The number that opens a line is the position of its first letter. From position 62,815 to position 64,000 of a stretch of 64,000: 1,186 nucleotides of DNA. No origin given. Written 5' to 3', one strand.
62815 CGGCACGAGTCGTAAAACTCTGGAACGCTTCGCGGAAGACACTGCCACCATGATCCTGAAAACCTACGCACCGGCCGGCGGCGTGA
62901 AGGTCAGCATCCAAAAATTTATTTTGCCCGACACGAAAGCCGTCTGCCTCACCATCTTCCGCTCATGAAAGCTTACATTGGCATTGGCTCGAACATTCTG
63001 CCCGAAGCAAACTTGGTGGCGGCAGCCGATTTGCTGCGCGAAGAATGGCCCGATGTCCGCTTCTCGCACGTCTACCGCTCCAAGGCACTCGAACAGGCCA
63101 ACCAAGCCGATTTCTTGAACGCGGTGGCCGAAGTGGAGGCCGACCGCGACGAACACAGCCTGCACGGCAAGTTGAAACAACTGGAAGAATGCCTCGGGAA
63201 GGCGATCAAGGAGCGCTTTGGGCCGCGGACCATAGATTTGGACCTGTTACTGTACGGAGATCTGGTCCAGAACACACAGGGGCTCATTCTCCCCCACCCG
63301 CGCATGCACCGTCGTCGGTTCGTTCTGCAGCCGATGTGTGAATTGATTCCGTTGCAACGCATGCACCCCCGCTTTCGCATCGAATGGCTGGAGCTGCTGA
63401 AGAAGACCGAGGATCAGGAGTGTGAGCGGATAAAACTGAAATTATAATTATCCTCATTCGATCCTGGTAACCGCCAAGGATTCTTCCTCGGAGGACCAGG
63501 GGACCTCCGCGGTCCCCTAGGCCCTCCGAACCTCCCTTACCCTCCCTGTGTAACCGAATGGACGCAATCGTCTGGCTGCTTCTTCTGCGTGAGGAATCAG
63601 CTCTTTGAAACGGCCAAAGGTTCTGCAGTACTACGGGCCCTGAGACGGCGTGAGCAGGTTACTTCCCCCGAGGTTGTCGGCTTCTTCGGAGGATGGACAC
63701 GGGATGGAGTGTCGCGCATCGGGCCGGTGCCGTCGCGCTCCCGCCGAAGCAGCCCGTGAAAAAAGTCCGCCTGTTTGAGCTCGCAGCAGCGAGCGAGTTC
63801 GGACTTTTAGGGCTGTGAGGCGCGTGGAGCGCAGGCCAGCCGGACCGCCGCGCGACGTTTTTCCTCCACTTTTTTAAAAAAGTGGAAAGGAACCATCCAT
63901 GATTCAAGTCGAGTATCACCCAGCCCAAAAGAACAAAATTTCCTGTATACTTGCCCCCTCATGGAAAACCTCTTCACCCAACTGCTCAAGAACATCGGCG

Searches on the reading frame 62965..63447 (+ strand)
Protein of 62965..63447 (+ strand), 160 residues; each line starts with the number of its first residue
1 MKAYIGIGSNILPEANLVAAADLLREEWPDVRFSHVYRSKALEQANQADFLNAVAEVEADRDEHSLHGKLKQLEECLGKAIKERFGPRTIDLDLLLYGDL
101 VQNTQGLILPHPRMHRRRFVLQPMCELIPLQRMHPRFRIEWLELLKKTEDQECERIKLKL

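Call 22: find_encoding_contigs(protein=window:62965-63447:+, flank=10000, max_places=10)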
Protein window:62965-63447:+ (160 aa): 11 contigs read that carry it; 9 places shown.
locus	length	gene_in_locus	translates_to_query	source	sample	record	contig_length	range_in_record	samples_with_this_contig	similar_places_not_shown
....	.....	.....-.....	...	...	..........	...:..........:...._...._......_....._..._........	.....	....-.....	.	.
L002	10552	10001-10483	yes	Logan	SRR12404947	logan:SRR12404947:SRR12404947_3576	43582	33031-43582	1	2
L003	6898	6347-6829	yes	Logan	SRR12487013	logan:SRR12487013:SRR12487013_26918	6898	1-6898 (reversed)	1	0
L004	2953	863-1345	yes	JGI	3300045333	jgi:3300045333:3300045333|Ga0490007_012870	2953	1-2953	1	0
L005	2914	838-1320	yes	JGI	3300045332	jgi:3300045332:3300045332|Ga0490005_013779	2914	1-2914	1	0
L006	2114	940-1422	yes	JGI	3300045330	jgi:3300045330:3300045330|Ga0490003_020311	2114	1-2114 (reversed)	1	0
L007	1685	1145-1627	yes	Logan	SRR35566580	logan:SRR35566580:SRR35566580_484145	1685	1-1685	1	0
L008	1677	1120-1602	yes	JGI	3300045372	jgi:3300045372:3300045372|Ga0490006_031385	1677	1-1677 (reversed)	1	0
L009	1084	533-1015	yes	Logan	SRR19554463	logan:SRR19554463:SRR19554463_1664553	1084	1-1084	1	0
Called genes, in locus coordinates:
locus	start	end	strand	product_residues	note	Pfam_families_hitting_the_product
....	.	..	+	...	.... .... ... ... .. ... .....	-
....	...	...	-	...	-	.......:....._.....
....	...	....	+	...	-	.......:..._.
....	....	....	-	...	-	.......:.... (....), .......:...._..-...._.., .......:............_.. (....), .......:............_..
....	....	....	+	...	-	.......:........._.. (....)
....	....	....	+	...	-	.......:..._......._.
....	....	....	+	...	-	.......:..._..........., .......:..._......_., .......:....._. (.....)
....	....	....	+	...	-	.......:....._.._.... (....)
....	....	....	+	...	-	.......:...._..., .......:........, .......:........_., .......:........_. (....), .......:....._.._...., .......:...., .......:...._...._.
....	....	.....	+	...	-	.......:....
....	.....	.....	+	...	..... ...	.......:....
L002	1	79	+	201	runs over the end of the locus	-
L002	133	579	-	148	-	PF02590:SPOUT_MTase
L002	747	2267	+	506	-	PF13231:PMT_2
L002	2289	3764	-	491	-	PF01938:TRAM (weak), PF05958:tRNA_U5-meth_tr, PF13649:Methyltransf_25 (weak), PF13847:Methyltransf_31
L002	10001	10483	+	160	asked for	PF01288:HPPK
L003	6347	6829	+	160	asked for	PF01288:HPPK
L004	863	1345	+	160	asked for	PF01288:HPPK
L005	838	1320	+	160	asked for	PF01288:HPPK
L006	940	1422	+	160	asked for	PF01288:HPPK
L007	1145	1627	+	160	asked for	PF01288:HPPK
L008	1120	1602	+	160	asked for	PF01288:HPPK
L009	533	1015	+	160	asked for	PF01288:HPPK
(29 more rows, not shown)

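Call 62: find_homologous_proteins(query=window:62965-63447:+, max_evalue=1e-15)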
Query window:62965-63447:+ (160 aa): 6172 proteins with E <= 1e-15 among 8000 candidates; the best 120 are listed.
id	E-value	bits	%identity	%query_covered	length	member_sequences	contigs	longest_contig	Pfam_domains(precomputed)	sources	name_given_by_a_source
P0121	7.3e-102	356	100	100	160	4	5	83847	PF01288.26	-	-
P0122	7.5e-84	297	86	99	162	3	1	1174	PF01288.26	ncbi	-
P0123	9.2e-77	274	76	100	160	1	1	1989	PF01288.26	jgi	jgi:2-amino-4-hydroxy-6-hydroxymethyldihydropteridine diphosphokinase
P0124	1.1e-75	271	75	100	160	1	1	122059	PF01288.26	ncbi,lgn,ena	-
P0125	9.6e-67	242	69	100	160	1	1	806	PF01288.26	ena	-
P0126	8.8e-66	238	68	100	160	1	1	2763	PF01288.26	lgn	-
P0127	1.6e-61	225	65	97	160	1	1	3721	PF01288.26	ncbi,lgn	-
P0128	1.4e-56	209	61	100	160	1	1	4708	PF01288.26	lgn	-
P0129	2.5e-55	204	59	100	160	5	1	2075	PF01288.26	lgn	-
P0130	2.8e-55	204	61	100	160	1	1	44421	PF01288.26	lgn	-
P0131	7.4e-50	187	60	98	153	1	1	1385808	PF01288.26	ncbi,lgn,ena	-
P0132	7.4e-50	187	58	93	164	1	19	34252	PF01288.26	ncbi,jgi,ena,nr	ncbi:2-amino-4-hydroxy-6-hydroxymethyldihydropteridine diphosphokinase [Candidatus Peribacteria bact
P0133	2.0e-49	185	55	99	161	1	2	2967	PF01288.26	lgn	-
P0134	3.4e-49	185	62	98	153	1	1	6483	PF01288.26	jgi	jgi:2-amino-4-hydroxy-6-hydroxymethyldihydropteridine diphosphokinase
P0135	3.6e-48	181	55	99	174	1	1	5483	PF01288.26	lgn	-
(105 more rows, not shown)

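Call 63: find_encoding_contigs(protein=P0124, flank=10000, max_places=3)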
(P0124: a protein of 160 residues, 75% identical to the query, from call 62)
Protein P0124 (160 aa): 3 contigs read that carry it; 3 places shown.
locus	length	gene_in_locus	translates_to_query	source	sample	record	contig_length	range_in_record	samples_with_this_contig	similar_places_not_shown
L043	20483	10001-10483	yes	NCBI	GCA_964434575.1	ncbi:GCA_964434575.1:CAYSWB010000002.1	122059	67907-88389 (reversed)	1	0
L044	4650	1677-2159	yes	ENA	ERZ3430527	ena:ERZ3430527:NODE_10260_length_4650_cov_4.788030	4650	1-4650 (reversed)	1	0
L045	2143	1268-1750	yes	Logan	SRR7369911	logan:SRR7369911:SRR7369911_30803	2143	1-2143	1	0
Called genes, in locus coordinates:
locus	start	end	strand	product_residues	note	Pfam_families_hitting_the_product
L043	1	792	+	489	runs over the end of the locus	PF00370:FGGY_N, PF02782:FGGY_C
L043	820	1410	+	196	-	-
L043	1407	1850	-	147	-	PF02590:SPOUT_MTase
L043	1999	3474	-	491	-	PF01938:TRAM, PF05958:tRNA_U5-meth_tr, PF13649:Methyltransf_25 (weak), PF13847:Methyltransf_31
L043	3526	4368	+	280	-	PF15887:Peptidase_Mx (weak)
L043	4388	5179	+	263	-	PF13727:CoA_binding_3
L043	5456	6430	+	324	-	PF00483:NTP_transferase, PF12804:NTP_transf_3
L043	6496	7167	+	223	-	PF22599:SecDF_P1_head (weak)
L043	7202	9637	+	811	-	PF21760:SecD_1st, PF00639:Rotamase, PF13145:Rotamase_2 (weak), PF13616:Rotamase_3, PF22599:SecDF_P1_head, PF03176:MMPL, PF02355:SecD_SecF_C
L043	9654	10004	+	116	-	PF02152:FolB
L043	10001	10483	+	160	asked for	PF01288:HPPK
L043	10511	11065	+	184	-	PF01227:GTP_cyclohydroI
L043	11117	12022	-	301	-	-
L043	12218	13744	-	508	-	PF00278:Orn_DAP_Arg_deC, PF02784:Orn_Arg_deC_N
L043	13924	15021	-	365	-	PF01916:DS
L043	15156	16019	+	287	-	PF00795:CN_hydrolase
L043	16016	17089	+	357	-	PF04371:PAD_porph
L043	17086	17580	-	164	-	PF00186:DHFR_1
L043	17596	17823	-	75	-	-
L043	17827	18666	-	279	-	PF00303:Thymidylat_synt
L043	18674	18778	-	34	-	-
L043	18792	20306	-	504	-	PF13200:DUF4015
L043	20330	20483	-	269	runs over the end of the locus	PF01978:TrmB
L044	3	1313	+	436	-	?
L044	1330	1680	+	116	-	PF02152:FolB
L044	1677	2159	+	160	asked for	PF01288:HPPK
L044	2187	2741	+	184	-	PF01227:GTP_cyclohydroI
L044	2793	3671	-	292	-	-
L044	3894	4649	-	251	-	?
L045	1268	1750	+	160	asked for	PF01288:HPPK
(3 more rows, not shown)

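Call 64: find_encoding_contigs(protein=P0122, flank=10000, max_places=3)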
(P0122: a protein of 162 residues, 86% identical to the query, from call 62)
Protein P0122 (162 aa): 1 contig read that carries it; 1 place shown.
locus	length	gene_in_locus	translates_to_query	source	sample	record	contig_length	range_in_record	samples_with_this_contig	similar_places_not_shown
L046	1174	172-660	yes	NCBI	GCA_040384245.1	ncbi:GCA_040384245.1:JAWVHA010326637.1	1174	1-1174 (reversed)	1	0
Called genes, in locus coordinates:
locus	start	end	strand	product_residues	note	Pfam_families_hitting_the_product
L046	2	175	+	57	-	?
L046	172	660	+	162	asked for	PF01288:HPPK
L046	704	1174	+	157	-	?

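Call 82: find_encoding_contigs(protein=P0123, flank=10000, max_places=3)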
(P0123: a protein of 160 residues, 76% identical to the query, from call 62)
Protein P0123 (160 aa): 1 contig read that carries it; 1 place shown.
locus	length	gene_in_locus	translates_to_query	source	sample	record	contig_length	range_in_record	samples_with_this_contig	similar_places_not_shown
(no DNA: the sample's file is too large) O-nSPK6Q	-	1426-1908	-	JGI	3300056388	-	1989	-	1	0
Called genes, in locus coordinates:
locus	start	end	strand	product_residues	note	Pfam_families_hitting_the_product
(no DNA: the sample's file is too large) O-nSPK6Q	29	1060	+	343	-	PF22599:SecDF_P1_head, PF03176:MMPL (weak), PF02355:SecD_SecF_C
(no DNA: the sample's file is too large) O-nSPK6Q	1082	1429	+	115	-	PF02152:FolB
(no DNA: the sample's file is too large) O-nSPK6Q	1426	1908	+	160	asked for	PF01288:HPPK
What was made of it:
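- Tried and rejected: P0123 returned no DNA (call 82).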

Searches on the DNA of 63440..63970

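Call 75: search_rna_families(source=window, start=63440, end=63970, threshold=evalue, max_evalue=1)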
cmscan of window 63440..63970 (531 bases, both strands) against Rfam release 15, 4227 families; matches with E-value up to 1: 0.
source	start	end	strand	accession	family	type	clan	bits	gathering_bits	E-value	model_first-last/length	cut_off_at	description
